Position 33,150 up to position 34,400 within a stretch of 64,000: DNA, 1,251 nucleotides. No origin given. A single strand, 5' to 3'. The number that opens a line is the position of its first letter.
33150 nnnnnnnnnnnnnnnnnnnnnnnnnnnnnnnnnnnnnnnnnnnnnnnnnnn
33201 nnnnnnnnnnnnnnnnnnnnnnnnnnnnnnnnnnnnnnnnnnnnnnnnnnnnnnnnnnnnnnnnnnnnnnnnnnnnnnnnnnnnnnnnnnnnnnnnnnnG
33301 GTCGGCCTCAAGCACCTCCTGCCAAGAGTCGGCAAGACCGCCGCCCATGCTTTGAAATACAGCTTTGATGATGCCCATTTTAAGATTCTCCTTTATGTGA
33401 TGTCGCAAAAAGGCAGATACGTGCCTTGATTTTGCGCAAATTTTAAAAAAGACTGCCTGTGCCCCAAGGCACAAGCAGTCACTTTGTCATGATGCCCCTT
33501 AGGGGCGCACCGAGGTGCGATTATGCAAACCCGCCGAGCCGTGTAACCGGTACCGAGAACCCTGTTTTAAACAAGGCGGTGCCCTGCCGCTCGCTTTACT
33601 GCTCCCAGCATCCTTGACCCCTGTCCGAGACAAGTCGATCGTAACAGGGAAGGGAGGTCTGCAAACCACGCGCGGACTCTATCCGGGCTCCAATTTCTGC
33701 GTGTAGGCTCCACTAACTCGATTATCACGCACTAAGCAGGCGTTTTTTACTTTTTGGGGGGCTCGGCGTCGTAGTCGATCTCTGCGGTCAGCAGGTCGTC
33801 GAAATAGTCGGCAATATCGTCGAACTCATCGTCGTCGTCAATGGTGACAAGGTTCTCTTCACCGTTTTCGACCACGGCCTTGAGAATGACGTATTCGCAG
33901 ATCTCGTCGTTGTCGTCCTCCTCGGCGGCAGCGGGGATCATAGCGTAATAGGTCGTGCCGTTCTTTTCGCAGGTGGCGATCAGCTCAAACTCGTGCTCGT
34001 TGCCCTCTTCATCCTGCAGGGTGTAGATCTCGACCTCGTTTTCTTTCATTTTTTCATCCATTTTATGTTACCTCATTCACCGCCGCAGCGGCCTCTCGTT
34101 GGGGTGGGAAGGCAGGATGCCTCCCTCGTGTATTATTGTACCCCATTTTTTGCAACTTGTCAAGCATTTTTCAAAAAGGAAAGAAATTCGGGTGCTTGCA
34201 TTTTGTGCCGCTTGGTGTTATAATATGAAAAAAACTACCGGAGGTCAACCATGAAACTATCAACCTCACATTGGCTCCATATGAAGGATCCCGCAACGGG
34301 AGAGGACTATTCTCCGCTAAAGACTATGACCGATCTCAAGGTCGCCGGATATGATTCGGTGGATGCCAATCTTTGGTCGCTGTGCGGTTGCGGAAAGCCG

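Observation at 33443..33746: ~300-nt ORF-free structured region with a strong terminator, between DUF1292 and the SPFH operon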

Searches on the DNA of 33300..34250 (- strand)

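Call 4: search_rna_families(source=window, start=33300, end=34250, threshold=evalue, max_evalue=10, show_alignments=4)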
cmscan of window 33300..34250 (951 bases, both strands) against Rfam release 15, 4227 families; matches with E-value up to 10: 5.
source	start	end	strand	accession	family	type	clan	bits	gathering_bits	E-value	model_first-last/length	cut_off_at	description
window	33524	33745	-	RF00013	6S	Gene;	-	36.7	46.4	1.1e-05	1-187/187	no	6S / SsrS RNA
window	34018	34073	-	RF00348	snoR9_plant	Gene; snRNA; snoRNA; CD-box;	-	17.6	43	8.3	1-129/129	no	Small nucleolar RNA snoR9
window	33446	33485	-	RF00752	mir-14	Gene; miRNA;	-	14.3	53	8.5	13-51/63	no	mir-14 microRNA precursor family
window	33411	33426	-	RF01747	msiK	Cis-reg;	-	12.1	33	8.8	29-44/60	no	msiK RNA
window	33352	33435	+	RF02089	CLRN1-AS1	Gene; lncRNA;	-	11.3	48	4.4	1-79/79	no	CLRN1 antisense RNA 1 conserved region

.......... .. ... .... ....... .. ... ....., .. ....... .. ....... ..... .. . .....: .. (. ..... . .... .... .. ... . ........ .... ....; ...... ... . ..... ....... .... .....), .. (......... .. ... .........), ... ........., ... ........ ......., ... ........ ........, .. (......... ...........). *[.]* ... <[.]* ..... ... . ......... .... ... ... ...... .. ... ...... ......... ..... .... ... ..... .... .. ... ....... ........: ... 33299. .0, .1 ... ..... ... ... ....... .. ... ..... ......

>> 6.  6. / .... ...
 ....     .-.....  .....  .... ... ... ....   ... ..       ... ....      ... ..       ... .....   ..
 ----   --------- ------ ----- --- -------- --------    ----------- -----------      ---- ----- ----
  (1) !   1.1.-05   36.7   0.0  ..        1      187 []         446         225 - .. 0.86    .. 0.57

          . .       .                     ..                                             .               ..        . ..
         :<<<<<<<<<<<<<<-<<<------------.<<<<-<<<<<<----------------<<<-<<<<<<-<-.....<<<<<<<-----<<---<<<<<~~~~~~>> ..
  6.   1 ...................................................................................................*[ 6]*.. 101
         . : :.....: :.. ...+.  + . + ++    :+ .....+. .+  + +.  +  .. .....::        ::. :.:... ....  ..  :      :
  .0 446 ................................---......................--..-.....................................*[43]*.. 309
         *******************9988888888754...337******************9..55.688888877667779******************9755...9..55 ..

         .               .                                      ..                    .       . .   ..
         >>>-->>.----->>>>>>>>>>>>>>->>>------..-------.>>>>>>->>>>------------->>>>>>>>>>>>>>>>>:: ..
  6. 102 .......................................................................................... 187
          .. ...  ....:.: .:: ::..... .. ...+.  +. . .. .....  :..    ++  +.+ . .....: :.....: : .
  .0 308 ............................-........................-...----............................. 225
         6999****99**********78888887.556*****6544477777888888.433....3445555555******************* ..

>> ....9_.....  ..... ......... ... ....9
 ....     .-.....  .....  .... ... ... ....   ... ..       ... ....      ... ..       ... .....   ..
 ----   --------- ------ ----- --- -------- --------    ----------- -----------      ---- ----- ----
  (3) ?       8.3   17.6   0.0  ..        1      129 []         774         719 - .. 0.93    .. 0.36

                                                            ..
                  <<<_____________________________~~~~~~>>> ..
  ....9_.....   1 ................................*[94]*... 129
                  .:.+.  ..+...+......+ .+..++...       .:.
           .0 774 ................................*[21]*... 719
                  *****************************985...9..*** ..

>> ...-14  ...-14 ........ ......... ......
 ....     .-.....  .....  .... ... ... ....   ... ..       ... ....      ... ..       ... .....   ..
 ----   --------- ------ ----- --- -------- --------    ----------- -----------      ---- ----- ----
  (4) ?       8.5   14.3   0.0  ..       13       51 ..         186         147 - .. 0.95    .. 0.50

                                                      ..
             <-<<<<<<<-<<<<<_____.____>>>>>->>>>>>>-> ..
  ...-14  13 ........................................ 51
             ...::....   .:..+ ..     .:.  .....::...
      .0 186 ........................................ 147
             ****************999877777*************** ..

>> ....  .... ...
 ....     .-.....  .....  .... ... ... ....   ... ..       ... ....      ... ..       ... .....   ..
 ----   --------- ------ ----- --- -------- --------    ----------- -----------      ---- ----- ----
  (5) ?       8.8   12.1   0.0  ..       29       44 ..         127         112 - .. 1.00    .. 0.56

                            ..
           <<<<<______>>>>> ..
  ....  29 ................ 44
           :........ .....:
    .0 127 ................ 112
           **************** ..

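Call 11: search_rna_families(sources=[L001, L003, L006, L007, L011, L029, L055, L021, L062, L033, L042, L070, L047, L066, L039, L054, L023, L019, L061, L024], threshold=gathering)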
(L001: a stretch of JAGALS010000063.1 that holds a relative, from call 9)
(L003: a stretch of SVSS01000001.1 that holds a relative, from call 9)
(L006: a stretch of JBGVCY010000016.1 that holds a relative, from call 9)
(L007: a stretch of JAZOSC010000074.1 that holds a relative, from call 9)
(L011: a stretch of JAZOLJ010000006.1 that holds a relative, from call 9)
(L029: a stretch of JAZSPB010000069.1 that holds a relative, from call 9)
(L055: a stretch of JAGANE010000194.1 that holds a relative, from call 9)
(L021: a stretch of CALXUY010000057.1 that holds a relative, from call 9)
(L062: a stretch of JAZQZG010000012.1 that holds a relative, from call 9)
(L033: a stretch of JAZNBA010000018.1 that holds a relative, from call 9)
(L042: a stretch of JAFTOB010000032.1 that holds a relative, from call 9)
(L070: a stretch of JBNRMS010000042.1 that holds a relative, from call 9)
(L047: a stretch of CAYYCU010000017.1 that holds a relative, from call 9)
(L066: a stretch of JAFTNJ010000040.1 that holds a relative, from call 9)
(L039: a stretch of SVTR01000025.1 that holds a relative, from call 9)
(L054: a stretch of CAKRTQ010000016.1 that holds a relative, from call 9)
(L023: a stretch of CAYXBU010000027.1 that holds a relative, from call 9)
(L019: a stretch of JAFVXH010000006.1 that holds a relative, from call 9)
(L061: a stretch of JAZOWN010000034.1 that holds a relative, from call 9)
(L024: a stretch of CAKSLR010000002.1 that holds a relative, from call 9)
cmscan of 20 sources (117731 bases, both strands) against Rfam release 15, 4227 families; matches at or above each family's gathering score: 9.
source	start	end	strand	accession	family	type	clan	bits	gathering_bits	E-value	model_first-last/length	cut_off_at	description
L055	3717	3790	+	RF00005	tRNA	Gene; tRNA;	CL00001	63.9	29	2.8e-11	1-71/71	no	tRNA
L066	4182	4253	+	RF00005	tRNA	Gene; tRNA;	CL00001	63.4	29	3.7e-11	1-71/71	no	tRNA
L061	4115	4187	+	RF00005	tRNA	Gene; tRNA;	CL00001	58.7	29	7.6e-10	1-71/71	no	tRNA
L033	4354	4438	+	RF00005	tRNA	Gene; tRNA;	CL00001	49.7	29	2.3e-07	1-71/71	no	tRNA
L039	3376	3587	+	RF00013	6S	Gene;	-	49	46.4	1.7e-06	1-187/187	no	6S / SsrS RNA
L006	3305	3526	+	RF00013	6S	Gene;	-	47.6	46.4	3.7e-06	1-187/187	no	6S / SsrS RNA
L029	3313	3530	+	RF00013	6S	Gene;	-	47.6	46.4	3.5e-06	1-187/187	no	6S / SsrS RNA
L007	3338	3557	+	RF00013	6S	Gene;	-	47.2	46.4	4.6e-06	1-187/187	no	6S / SsrS RNA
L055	3794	3854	+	RF00005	tRNA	Gene; tRNA;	CL00001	40.3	29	8.7e-05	1-60/71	3'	tRNA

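Call 12: search_rna_families(sources=[L034, L036, L041, L048, L051, L052, L056, L064, L071, L072, L073, L074, L075, L076, L077, L078, L079], threshold=gathering)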
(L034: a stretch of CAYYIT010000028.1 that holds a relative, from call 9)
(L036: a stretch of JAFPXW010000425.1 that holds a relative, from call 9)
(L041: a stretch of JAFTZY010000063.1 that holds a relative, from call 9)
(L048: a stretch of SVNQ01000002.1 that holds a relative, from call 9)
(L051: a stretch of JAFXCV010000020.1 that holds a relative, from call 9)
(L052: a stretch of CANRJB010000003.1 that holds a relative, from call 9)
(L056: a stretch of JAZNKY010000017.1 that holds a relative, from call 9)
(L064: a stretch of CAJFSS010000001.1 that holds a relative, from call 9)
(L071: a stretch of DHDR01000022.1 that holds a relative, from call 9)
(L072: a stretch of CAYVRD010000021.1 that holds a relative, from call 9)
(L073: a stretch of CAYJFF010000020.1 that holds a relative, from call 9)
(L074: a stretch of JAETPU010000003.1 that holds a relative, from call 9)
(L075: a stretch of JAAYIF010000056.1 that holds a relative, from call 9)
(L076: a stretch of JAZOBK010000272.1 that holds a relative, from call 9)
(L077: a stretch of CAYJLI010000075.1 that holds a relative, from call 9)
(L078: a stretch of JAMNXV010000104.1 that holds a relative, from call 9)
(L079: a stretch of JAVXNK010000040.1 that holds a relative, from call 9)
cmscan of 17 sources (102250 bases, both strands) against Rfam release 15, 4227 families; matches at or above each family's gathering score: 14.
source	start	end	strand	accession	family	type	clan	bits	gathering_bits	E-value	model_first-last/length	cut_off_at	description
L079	3584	3773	+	RF00013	6S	Gene;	-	84.8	46.4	4.3e-15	1-187/187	no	6S / SsrS RNA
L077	3225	3414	+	RF00013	6S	Gene;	-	71.9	46.4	5e-12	1-187/187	no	6S / SsrS RNA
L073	240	310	-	RF00005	tRNA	Gene; tRNA;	CL00001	70.8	29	2.9e-13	1-71/71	no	tRNA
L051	3318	3504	+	RF00013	6S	Gene;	-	69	46.4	2.5e-11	1-187/187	no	6S / SsrS RNA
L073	124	198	-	RF00005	tRNA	Gene; tRNA;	CL00001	63.8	29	2.6e-11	1-71/71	no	tRNA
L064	3344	3534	+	RF00013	6S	Gene;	-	62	46.4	1.2e-09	1-187/187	no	6S / SsrS RNA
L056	3318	3542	+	RF00013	6S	Gene;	-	61.8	46.4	1.3e-09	1-187/187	no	6S / SsrS RNA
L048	3307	3494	+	RF00013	6S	Gene;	-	60.8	46.4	2.2e-09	1-187/187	no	6S / SsrS RNA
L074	3342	3534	+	RF00013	6S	Gene;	-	59.4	46.4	4.8e-09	1-187/187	no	6S / SsrS RNA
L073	3274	3481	+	RF00013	6S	Gene;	-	55.8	46.4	3.5e-08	1-187/187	no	6S / SsrS RNA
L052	3290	3497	+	RF00013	6S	Gene;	-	55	46.4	5.3e-08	1-187/187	no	6S / SsrS RNA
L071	3312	3503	+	RF00013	6S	Gene;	-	51.4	46.4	3.9e-07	1-187/187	no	6S / SsrS RNA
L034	3310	3497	+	RF00013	6S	Gene;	-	51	46.4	4.8e-07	1-187/187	no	6S / SsrS RNA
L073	1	60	-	RF00005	tRNA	Gene; tRNA;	CL00001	34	29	0.004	1-58/71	3'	tRNA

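Call 37: search_rna_families(sources=[L036, L041, L072, L075, L078], threshold=evalue, max_evalue=0.01)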
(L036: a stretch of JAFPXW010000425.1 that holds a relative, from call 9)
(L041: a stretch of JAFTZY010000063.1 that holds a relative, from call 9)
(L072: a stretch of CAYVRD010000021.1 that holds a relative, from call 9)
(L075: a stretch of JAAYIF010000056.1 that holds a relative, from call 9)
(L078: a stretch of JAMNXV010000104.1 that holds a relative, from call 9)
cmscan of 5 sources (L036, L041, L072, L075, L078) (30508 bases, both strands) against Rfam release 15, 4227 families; matches with E-value up to 0.01: 2.
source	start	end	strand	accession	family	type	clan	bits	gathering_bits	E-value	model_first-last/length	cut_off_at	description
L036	3318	3524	+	RF00013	6S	Gene;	-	43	46.4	1.2e-05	1-187/187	no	6S / SsrS RNA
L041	3300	3516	+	RF00013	6S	Gene;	-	35.9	46.4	0.00058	1-187/187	no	6S / SsrS RNA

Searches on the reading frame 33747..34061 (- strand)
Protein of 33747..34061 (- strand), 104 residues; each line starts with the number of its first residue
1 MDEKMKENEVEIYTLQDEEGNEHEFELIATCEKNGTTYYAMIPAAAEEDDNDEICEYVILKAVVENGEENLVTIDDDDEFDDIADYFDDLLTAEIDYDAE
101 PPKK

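Call 7: search_protein_families(library=pfam, proteins=[window:33750-34061:-])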
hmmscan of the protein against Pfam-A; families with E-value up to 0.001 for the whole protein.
window:33750-34061:- (104 aa): 1 family
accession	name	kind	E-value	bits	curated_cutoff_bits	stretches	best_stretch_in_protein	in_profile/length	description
PF06949.16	DUF1292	-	7.6e-17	62.4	24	1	18-91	1-74/75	Protein of unknown function (DUF1292)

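Call 9: find_related_loci(query=window:33750-34061:-, collection=genome_contigs, flank=3000)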
Query window:33750-34061:- (104 aa) in genome_contigs; peptide patterns used: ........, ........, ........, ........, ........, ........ (x = any residue, [..] = any of these).
599 stretches matched a pattern (row limit reached: there are more); 102 encode a relative of the query (tblastn E <= 1e-3); the best 80 are kept; 80 distinct loci.
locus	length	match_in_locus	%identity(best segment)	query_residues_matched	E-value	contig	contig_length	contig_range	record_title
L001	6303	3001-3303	75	1-99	1e-35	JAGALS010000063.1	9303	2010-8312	MAG: Clostridia bacterium isolate RGIG8557 Water_deer_Cecum-3__c437765, whole genome shotgun sequence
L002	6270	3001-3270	78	8-98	1e-33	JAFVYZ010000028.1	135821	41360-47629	MAG: Clostridia bacterium isolate RGIG5523 Sheep_Colon.Co__c1644593, whole genome shotgun sequence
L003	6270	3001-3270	77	8-98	4e-33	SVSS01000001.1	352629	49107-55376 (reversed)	MAG: Oscillospiraceae bacterium isolate SIG675 NODE_161_length_352629_cov_5.721111, whole genome shotgun sequence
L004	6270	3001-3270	76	8-98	3e-33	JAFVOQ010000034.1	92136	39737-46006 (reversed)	MAG: Clostridia bacterium isolate RGIG5254 Sheep_Colon-1__c357688, whole genome shotgun sequence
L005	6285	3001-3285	74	3-98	7e-33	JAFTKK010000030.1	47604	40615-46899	MAG: Clostridia bacterium isolate RGIG3899 Roe_deer_Cecum-2__c167575, whole genome shotgun sequence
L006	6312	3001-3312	69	1-102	8e-32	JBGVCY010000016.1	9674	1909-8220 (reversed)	MAG: Eubacteriales bacterium isolate fecal_MAG_45 fecal_MAG_45_contig_0016, whole genome shotgun sequence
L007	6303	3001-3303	69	1-100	3e-31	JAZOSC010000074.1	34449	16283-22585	MAG: Eubacteriales bacterium isolate T1900045548_YK20190242.MAGScoT_cleanbin_000014 SGB_7857_k141_1092265, whole genome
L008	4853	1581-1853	75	8-98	1e-29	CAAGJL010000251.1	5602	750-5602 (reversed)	MAG TPA_asm: Clostridia bacterium, isolate HGM12709, WGS project CAAGJL010000000 data, contig: SRS476291_65_k119_239881,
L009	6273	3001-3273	74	8-98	2e-28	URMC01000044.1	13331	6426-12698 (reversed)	uncultured Clostridiales bacterium isolate UMGS1122 genome assembly, contig: NODE_2217_length_13331_cov_3.479931, whole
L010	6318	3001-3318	60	4-101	1e-25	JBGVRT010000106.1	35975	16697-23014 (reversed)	MAG: Eubacteriales bacterium isolate fecal_MAG_134 fecal_MAG_134_contig_0106, whole genome shotgun sequence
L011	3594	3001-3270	68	8-98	5e-25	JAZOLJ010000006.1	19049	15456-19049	MAG: Eubacteriales bacterium isolate T1900045655_YK20190349.MAGScoT_cleanbin_000010 SGB_8234_k141_2605597, whole genome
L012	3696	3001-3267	67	11-99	2e-24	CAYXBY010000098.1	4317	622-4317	MAG TPA_asm: uncultured Lachnospiraceae bacterium isolate SRP313737_co1_367 genome assembly, contig: NODE_26894_length_4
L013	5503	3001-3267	68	11-99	4e-24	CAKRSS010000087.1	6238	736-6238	MAG: uncultured Eubacteriales bacterium isolate REFINED_METABAT215_TOP10_CONTIGS_1500_ASSEMBLY_K77_MERGED__Hadza_MoBio_h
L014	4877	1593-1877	64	1-99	6e-24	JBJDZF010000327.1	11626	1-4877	MAG: Eubacteriales bacterium isolate PUUB15_bin.017 NODE_5598_length_11626_cov_6.647913, whole genome shotgun sequence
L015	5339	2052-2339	67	1-98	1e-23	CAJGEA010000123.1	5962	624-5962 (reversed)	MAG: uncultured Clostridia bacterium isolate MAG55 genome assembly, contig: k141_9875496_length_5962_cov_15.9181, whole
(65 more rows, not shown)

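Call 40: find_encoding_contigs(protein=window:33747-34061:-, flank=1500, max_places=4)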
Protein window:33747-34061:- (104 aa): 2 contigs read that carry it; 2 places shown.
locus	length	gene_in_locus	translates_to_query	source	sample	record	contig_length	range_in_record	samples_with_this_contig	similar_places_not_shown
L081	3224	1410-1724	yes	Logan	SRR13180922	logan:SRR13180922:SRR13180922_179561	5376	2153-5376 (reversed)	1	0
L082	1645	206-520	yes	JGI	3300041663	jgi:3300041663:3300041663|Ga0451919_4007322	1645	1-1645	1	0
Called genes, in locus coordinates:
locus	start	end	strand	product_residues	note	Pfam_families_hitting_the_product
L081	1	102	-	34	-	?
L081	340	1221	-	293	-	PF01261:AP_endonuc_2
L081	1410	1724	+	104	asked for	PF06949:DUF1292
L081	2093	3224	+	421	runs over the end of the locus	PF13421:Band_7_1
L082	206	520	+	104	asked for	PF06949:DUF1292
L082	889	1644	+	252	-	?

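Call 41: search_solved_structures(query=window:33750-34061:-, max_evalue=1)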
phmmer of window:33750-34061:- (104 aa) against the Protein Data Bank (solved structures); distinct sequences matched with E-value up to 1: 0.
